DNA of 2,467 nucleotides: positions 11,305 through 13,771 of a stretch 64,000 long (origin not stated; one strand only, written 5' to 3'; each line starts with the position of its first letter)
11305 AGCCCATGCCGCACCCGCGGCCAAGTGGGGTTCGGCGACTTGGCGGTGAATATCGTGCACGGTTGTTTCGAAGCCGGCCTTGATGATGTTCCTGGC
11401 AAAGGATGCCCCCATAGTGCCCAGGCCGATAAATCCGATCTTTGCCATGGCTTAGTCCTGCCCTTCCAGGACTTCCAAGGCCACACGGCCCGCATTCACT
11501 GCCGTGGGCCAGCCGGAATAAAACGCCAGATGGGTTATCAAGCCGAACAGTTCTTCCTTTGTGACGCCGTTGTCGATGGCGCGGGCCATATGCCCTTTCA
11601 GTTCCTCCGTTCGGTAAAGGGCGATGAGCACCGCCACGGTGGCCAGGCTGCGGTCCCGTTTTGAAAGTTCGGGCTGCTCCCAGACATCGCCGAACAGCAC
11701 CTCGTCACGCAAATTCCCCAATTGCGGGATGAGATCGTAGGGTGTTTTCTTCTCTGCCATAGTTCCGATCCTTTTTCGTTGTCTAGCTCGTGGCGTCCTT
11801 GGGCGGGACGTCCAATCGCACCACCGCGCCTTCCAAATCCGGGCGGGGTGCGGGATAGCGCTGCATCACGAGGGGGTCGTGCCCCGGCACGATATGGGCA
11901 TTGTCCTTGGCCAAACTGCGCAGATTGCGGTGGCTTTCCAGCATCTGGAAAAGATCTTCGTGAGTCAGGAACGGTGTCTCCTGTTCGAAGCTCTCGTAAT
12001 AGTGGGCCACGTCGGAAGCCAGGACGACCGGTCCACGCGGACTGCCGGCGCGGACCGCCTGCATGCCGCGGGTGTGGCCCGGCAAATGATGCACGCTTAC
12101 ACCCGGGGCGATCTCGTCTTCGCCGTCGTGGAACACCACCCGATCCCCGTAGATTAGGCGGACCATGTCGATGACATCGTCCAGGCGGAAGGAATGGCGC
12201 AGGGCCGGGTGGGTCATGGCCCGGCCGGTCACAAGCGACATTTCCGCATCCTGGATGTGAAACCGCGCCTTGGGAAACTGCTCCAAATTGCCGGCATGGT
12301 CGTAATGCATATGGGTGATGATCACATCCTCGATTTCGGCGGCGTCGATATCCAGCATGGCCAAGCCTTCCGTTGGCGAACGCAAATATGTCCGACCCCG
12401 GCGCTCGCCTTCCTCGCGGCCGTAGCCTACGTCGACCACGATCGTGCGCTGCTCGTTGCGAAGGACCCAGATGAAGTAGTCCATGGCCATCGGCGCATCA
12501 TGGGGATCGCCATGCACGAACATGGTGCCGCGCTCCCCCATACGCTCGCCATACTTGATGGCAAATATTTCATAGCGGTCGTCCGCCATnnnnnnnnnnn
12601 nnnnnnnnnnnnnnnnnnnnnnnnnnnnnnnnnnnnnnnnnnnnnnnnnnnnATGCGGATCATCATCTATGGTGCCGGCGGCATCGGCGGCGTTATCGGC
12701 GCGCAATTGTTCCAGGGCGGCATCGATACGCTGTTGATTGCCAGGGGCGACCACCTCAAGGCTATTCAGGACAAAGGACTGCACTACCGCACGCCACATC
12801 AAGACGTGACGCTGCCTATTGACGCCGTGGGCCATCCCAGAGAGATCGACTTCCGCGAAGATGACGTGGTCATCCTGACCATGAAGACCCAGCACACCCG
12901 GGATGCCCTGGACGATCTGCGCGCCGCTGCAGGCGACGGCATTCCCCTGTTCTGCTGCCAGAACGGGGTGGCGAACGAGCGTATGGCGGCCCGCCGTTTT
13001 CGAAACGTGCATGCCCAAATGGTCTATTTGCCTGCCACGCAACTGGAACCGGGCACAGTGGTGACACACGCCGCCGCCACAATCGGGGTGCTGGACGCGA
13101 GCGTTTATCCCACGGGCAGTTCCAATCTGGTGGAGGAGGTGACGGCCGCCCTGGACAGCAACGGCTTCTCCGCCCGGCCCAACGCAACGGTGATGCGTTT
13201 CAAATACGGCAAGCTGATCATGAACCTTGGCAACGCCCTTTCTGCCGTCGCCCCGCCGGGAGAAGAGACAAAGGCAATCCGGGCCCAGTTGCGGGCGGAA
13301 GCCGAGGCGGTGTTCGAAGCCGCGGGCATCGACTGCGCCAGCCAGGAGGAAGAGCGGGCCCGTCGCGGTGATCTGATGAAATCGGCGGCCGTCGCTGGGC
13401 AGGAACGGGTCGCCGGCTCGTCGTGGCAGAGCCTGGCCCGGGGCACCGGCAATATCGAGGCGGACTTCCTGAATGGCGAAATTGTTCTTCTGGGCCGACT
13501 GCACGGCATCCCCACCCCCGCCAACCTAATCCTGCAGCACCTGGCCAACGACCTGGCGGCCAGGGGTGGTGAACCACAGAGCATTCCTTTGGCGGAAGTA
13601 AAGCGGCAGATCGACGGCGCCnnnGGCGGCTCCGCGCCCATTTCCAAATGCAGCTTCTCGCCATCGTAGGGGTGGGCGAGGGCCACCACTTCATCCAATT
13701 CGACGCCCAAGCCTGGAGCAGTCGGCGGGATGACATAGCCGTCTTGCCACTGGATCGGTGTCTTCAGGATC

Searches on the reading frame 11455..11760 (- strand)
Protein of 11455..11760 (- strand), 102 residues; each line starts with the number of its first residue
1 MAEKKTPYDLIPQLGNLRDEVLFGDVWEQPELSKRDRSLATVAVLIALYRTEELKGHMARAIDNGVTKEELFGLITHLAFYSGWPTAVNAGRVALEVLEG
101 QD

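Call 32: search_protein_families(library=ncbifam, proteins=[window:11455-11760:-], max_evalue=0.00001)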
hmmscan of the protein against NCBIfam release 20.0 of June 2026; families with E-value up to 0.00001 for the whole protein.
seq(102 aa): 3 families
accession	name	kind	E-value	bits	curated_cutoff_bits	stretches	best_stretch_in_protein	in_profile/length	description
NF051488.1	bifunc_PcaDC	exception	4.4e-19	68.9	390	1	22-99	297-374/375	bifunctional 3-oxoadipate enol-lactonase/4-carboxymuconolactone decarboxylase PcaDC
TIGR02425.1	decarb_PcaC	equivalog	2.5e-18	66.4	155.7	1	16-100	37-121/123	4-carboxymuconolactone decarboxylase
NF051487.1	bifunc_PcaCD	exception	4.1e-07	29.4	430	1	23-99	45-125/413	bifunctional 4-carboxymuconolactone decarboxylase/3-oxoadipate enol-lactonase PcaCD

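Call 39: search_solved_structures(query=window:11455-11760:-, max_evalue=0.001, show_alignments=2)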
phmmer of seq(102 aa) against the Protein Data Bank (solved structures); distinct sequences matched with E-value up to 0.001: 2.
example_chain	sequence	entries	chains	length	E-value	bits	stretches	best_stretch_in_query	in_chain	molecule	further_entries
4g9q_A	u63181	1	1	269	8.4e-41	141.5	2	12-99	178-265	4-carboxymuconolactone decarboxylase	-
2af7_A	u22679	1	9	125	9.3e-13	51.5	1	9-99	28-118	gamma-carboxymuconolactone decarboxylase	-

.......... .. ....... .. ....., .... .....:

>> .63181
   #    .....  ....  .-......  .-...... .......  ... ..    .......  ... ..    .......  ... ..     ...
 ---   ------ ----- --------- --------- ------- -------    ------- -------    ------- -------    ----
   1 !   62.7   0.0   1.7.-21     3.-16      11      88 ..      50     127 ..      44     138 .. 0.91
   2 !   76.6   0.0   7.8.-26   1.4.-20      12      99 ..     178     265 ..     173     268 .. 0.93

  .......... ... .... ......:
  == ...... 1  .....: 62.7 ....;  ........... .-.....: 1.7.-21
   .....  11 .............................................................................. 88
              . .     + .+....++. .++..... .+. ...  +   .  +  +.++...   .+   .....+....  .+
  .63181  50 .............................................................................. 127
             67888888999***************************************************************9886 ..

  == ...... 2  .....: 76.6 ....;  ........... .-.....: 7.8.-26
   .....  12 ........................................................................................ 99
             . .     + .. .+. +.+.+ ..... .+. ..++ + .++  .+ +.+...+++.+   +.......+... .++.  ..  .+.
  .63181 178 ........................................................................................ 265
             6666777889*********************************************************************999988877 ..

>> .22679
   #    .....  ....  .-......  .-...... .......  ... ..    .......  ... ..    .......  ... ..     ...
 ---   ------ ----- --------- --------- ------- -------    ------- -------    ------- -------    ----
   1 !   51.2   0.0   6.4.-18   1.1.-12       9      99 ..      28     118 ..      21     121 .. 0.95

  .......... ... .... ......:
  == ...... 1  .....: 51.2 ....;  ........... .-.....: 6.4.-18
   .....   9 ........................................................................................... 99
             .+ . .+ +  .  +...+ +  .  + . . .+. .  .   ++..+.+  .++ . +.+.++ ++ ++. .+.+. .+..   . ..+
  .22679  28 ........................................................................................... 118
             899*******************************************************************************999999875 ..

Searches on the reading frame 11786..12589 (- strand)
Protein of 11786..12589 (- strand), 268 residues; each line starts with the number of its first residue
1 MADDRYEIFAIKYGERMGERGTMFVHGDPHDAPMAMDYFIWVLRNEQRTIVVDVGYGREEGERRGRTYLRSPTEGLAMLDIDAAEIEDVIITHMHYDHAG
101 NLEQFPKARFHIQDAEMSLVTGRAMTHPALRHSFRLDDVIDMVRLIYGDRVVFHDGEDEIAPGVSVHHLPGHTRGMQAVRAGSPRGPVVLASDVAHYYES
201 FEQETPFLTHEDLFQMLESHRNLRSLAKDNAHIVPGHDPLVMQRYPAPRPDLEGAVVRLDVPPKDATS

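Call 32: search_protein_families(library=ncbifam, proteins=[window:11786-12589:-], max_evalue=0.00001)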
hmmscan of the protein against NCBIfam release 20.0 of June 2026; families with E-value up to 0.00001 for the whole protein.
seq(268 aa): 6 families
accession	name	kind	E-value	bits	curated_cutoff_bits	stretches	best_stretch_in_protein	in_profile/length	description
NF045699.1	AHLLactAiiA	equivalog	5.8e-19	68.3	375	1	82-239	92-238/251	quorum-quenching N-acyl homoserine lactonase AiiA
NF047979.1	lactonase_AidB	equivalog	1.9e-18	66.7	360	1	30-200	43-212/271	AidB family quorum-quenching N-acyl homoserine lactonase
NF045700.1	AHLLactAttM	equivalog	1.6e-13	50.7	390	1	76-245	84-253/257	AttM family quorum-quenching N-acyl homoserine lactonase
NF047925.1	pyridox_lacton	equivalog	8.6e-12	45.4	325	1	76-245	79-260/268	4-pyridoxolactonase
NF047976.1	lactonase_AhlS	equivalog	1.7e-10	40.4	475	1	76-242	94-264/276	AhlS family quorum-quenching N-acyl homoserine lactonase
NF047919.1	lactonase_YtnP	equivalog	4.3e-10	39.3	425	1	43-183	52-198/274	YtnP family quorum-quenching lactonase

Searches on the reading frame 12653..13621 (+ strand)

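Call 32: search_protein_families(library=ncbifam, proteins=[window:12653-13621:+], max_evalue=0.00001)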
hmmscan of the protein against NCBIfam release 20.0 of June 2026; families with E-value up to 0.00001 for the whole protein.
seq(323 aa): 11 families
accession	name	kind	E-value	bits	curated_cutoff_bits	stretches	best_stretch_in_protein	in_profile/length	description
TIGR00745.1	apbA_panE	subfamily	2.4e-35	122.3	141.35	1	2-301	1-301/305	2-dehydropantoate 2-reductase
NF005091.0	PRK06522.2-2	equivalog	2.6e-31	109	252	1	1-297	2-292/302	2-dehydropantoate 2-reductase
NF006083.0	PRK08229.1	equivalog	3.3e-28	98.6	371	1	1-201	3-199/341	2-dehydropantoate 2-reductase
NF005092.1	PRK06522.2-3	equivalog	3.8e-27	95.2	500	1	1-297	1-290/296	2-dehydropantoate 2-reductase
NF005089.0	PRK06522.1-4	subfamily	1.1e-24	87.4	223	1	1-106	1-104/326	2-dehydropantoate 2-reductase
NF005094.0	PRK06522.2-5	equivalog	2.1e-18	66.7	382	1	1-290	1-290/307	2-dehydropantoate 2-reductase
NF005088.0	PRK06522.1-2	subfamily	1.4e-17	63.8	371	1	1-297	1-297/308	2-dehydropantoate 2-reductase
NF004887.0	PRK06249.1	equivalog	1.4e-15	57.3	360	1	1-199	6-209/316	putative 2-dehydropantoate 2-reductase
NF009541.0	PRK12921.1-1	equivalog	7.5e-10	38.6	338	1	3-150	8-150/297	oxidoreductase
NF009543.0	PRK12921.1-5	equivalog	6.1e-07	28.9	339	1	1-298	1-299/305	oxidoreductase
NF005093.0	PRK06522.2-4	equivalog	7.4e-06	25.5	308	1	1-192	4-190/304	2-dehydropantoate 2-reductase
